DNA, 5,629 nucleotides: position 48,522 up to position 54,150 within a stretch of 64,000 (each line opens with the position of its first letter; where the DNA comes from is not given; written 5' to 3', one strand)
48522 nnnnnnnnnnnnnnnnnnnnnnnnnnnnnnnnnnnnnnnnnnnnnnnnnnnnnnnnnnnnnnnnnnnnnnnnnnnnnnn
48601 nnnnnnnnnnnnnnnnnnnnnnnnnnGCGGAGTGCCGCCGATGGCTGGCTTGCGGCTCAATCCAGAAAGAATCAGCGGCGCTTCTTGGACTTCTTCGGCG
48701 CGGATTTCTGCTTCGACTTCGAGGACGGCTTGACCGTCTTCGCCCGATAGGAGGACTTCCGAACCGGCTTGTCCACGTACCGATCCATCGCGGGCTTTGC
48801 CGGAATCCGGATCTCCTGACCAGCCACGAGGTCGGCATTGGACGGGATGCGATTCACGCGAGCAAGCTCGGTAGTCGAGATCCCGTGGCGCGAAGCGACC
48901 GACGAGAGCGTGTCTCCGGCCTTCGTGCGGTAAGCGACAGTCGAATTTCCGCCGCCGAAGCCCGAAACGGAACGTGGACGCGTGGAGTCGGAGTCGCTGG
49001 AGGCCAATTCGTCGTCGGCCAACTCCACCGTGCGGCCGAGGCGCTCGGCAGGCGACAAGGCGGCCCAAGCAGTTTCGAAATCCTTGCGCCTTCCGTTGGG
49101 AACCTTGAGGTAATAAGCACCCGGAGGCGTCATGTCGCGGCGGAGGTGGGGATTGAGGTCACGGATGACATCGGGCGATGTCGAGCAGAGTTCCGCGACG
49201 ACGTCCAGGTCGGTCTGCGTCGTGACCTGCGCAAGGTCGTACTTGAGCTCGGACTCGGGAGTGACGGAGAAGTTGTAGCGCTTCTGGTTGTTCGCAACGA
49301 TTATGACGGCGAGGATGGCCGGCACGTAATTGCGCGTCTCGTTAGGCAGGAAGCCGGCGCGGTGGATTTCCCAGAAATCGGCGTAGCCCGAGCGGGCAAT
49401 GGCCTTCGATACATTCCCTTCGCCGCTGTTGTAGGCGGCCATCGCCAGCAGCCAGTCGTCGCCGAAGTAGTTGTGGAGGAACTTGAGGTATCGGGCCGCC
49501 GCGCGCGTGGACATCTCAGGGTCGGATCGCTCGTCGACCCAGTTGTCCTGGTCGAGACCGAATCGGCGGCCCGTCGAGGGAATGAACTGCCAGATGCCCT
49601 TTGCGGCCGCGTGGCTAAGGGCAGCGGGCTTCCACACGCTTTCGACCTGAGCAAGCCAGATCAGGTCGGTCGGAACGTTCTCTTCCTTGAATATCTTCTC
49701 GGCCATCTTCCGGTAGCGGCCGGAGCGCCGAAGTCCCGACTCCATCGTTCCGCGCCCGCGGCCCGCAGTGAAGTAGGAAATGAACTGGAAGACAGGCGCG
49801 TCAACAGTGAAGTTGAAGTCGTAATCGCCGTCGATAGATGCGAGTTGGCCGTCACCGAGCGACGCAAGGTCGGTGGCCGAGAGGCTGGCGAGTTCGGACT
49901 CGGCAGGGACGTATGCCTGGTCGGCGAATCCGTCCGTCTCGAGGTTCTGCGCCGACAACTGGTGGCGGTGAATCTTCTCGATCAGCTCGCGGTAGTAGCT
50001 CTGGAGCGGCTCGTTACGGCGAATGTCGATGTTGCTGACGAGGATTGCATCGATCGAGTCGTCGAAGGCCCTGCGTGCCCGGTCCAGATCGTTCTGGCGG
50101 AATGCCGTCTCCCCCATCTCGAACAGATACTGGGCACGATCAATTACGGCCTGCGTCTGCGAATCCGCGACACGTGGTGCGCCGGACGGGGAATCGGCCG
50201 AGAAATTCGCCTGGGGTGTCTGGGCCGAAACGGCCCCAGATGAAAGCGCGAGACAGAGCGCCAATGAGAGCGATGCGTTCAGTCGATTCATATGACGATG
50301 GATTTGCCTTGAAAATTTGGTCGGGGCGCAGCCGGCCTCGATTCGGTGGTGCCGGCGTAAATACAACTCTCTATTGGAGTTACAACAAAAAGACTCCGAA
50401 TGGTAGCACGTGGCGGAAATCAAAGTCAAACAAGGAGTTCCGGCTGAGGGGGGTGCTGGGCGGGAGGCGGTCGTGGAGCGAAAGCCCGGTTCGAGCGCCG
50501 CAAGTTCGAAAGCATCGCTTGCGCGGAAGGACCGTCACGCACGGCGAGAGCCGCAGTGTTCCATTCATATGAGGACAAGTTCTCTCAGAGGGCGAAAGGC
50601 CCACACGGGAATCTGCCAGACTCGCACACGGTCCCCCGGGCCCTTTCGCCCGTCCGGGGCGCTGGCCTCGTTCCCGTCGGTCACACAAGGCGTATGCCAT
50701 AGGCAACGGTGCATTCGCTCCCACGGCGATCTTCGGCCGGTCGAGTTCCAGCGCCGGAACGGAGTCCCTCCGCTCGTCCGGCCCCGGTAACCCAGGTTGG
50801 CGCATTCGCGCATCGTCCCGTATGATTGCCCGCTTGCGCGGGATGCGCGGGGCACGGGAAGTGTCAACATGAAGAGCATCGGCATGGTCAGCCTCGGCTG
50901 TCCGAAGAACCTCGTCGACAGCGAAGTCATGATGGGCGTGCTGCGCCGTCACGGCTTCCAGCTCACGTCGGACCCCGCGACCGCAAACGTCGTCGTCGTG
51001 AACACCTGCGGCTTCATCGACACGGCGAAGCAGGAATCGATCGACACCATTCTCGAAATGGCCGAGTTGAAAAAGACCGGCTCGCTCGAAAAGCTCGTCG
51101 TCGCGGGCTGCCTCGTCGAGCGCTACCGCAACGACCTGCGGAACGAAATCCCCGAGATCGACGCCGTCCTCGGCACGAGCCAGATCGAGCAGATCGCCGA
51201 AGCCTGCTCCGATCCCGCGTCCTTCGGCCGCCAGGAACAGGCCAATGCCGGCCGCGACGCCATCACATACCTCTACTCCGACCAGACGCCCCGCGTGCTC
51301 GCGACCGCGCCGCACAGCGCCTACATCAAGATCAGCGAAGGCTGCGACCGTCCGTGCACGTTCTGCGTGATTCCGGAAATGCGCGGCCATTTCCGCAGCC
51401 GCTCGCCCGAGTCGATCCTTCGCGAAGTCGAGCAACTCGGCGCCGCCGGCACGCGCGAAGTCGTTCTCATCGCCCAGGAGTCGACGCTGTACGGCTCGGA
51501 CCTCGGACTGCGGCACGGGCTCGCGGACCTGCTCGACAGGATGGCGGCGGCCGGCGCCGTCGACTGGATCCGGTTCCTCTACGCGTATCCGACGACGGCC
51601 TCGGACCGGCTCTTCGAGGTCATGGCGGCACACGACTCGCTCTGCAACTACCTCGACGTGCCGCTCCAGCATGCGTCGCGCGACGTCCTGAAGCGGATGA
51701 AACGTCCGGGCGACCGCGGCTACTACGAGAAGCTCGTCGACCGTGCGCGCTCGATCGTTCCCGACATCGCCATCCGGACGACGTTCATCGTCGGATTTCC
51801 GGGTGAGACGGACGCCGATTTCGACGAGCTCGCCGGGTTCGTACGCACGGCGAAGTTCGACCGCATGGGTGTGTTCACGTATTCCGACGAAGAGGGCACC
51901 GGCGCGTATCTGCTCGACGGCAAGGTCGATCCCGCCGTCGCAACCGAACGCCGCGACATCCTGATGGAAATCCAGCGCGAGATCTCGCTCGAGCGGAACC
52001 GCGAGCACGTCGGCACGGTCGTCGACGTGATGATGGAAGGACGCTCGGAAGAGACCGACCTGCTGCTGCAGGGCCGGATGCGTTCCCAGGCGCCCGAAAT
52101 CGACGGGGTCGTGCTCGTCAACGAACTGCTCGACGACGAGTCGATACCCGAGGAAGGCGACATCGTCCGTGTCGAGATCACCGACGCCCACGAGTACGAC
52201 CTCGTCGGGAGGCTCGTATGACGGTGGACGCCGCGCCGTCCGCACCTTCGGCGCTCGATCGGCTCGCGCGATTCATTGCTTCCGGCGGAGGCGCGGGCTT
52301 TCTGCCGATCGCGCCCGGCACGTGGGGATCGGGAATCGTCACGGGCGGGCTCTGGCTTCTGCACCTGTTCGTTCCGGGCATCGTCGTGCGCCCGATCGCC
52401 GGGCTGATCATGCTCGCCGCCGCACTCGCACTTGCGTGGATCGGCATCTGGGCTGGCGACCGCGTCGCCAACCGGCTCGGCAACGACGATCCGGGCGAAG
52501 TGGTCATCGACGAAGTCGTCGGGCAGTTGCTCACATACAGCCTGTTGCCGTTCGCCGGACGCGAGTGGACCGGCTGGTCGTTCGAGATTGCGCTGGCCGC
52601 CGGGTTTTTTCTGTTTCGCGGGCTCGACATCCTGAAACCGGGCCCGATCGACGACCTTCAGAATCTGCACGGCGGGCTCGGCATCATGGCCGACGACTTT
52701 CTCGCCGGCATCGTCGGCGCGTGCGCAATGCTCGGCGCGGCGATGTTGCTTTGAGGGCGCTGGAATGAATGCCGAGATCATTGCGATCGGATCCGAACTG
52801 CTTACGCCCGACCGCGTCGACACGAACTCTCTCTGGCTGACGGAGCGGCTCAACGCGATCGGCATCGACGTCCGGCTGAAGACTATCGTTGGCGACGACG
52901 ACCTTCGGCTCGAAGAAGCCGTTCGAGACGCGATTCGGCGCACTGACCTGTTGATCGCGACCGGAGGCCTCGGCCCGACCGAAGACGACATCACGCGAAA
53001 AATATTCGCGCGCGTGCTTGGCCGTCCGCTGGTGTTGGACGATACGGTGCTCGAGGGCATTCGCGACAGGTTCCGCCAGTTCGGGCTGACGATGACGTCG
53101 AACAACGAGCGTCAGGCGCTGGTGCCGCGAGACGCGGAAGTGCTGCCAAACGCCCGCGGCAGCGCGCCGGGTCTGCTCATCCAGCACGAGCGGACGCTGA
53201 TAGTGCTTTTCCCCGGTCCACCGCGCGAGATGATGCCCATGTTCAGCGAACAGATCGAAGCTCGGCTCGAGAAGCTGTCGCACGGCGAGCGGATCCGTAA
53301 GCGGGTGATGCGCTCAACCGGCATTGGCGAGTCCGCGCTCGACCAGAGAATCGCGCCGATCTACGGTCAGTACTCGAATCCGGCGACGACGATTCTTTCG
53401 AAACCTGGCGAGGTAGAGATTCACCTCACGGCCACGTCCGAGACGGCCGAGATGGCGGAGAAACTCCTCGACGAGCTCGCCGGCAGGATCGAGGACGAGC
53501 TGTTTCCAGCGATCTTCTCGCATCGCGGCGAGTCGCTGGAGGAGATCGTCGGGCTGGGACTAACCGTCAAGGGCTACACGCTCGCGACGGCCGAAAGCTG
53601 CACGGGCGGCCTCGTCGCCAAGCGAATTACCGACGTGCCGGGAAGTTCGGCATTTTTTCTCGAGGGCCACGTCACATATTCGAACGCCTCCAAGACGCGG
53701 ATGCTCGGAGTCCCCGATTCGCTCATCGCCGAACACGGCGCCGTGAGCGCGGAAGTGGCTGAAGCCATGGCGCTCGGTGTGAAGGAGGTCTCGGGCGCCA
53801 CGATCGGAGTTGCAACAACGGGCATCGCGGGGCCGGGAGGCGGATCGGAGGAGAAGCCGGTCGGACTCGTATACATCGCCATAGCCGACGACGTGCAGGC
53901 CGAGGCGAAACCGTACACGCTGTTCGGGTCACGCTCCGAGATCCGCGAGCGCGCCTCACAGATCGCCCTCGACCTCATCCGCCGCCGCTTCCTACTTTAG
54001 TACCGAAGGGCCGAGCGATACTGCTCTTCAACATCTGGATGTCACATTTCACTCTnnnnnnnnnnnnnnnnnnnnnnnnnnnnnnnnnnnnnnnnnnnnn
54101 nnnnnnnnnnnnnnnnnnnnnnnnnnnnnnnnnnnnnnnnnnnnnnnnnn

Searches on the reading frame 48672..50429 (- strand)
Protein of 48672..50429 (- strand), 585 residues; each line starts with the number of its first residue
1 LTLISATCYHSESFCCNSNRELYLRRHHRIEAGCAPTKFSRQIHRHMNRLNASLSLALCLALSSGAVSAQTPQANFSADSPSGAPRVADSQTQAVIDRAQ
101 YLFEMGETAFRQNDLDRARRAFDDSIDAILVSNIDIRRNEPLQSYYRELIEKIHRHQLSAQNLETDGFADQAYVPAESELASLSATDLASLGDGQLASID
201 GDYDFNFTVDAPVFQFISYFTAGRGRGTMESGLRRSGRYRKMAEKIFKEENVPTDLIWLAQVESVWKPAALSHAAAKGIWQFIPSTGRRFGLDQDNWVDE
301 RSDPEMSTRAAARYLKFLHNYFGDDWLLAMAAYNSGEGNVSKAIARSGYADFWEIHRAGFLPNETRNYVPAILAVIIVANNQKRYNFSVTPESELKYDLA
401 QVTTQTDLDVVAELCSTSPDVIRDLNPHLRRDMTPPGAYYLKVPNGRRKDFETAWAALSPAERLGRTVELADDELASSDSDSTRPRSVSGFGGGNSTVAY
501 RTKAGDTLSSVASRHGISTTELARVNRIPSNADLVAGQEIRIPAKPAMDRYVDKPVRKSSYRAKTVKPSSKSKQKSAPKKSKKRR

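Call 4: search_protein_families(library=pfam, proteins=[window:48672-50429:-], max_evalue=0.01)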
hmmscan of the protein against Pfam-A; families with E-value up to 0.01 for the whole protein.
window:48672-50429:- (585 aa): 5 families
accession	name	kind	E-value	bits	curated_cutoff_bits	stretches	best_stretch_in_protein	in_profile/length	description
PF01464.25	SLT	-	1.9e-27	95.6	21.3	1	248-354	9-115/117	Transglycosylase SLT domain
PF01476.26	LysM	-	1.2e-12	48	20.9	1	500-543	1-43/43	LysM domain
PF23446.1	LysM1_NFP_LYK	-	0.0023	19.2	36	0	498-544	6-55/60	NFP/LYK LysM1 domain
PF23577.1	LysM_RLK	-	0.0035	17.8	27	0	503-540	6-40/44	LysM domain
PF07719.23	TPR_2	-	0.0098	16.4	27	0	99-125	1-27/34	Tetratricopeptide repeat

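Call 27: search_protein_families(library=ncbifam, proteins=[window:48672-50429:-], max_evalue=0.01)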
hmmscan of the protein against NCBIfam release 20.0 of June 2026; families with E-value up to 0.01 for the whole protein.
window:48672-50429:- (585 aa): 12 families
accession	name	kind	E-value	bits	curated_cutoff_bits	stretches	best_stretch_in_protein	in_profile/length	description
NF008050.0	PRK10783.1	equivalog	9.7e-55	185.7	508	1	243-553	109-398/457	murein transglycosylase D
NF047373.1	BB0259_flg_lyt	exception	4.4e-10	39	234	1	239-374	548-683/705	flagellar assembly lytic transglycosylase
NF008631.0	PRK11619.1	equivalog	2.1e-09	36.3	536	1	257-375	498-620/644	murein transglycosylase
NF040883.1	amid_act_ActS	equivalog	3e-07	29.9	375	1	487-581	28-113/242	amidase activator ActS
NF050804.1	CellDivDipMCaul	equivalog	1.1e-06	27.8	900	1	494-580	355-440/634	cell division endopeptidase DipM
NF008112.0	PRK10859.1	equivalog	1.3e-06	27.2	354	1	262-343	312-393/483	membrane-bound lytic murein transglycosylase MltF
NF042931.1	SAG1386_EF1546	equivalog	0.0002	21.4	80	1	496-542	108-157/158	SAG1386/EF1546 family surface-associated protein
NF041208.1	celldiv_DipM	equivalog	0.00072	18.9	740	1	496-574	182-261/419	cell division endopeptidase DipM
TIGR02899.1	spore_safA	subfamily_domain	0.0024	17.8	67.85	1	504-544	3-44/44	SafA/ExsA family spore coat assembly protein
NF047755.1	LIC_10271_M23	exception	0.0033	17.2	180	1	493-573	20-93/207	LIC_10271 family cell wall hydrolase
NF008670.0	PRK11671.1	equivalog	0.0069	15.6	375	0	235-343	188-309/359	membrane-bound lytic murein transglycosylase MltC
NF052398.1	Agg_Promo_Fact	equivalog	0.0081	16.4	170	0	498-579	29-110/202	aggregation-promoting factor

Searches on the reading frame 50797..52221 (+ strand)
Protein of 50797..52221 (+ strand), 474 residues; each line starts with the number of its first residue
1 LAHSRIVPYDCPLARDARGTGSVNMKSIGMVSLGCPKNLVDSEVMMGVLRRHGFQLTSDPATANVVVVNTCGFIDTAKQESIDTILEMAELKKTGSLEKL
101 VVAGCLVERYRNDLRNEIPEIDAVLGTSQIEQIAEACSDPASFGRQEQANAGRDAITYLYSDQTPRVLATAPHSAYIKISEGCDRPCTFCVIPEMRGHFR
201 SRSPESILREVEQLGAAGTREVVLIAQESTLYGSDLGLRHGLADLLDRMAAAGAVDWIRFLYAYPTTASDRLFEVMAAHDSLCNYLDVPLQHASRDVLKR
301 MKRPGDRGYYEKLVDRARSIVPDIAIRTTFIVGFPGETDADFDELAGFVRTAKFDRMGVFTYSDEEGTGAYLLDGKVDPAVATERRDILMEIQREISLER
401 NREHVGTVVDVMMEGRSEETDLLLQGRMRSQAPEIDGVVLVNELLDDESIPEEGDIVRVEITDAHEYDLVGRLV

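Call 9: search_protein_families(library=pfam, proteins=[window:50797-52221:+], max_evalue=0.001)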
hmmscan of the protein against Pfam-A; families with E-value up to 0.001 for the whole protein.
window:50797-52221:+ (474 aa): 3 families
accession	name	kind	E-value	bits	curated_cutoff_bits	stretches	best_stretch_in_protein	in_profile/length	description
PF00919.26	UPF0004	-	1.3e-27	96.1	27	1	30-126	4-98/98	Uncharacterized protein family UPF0004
PF04055.27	Radical_SAM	-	3.5e-25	89.5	29.5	1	177-348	1-165/166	Radical SAM superfamily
PF18693.7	TRAM_2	-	5.8e-17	62.1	27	1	405-474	1-63/63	TRAM domain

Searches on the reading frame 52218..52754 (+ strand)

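Call 9: search_protein_families(library=pfam, proteins=[window:52218-52754:+], max_evalue=0.001)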
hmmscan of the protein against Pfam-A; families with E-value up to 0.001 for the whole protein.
window:52218-52754:+ (178 aa): 1 family
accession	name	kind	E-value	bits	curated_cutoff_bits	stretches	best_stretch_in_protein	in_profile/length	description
PF04608.18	PgpA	-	1.5e-36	125.9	28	1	19-173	1-139/141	Phosphatidylglycerophosphatase A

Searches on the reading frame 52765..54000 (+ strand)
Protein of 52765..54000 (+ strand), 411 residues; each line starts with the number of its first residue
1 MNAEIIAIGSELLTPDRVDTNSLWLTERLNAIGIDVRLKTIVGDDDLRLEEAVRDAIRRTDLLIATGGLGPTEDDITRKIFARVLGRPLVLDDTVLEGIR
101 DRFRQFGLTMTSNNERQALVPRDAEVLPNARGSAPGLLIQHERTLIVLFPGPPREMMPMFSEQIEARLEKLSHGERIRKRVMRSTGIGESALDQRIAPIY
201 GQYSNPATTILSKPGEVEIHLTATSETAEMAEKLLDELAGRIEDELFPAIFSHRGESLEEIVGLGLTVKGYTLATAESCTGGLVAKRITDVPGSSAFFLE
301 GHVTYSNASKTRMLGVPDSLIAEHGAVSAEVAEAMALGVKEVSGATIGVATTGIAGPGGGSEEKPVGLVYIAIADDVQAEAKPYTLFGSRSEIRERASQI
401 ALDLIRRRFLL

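Call 9: search_protein_families(library=pfam, proteins=[window:52765-54000:+], max_evalue=0.001)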
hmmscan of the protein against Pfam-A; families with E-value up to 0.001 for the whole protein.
window:52765-54000:+ (411 aa): 3 families
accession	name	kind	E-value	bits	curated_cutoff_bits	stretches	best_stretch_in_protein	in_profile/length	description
PF02464.23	CinA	-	3.4e-55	186.4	23.5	1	256-407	2-153/155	Competence-damaged protein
PF00994.29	MoCF_biosynth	-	3.2e-33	114.9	26.6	1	4-169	1-143/144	Probable molybdopterin binding domain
PF18146.6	CinA_KH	-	3.9e-14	52.9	27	1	180-251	2-72/73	Damage-inducible protein CinA KH domain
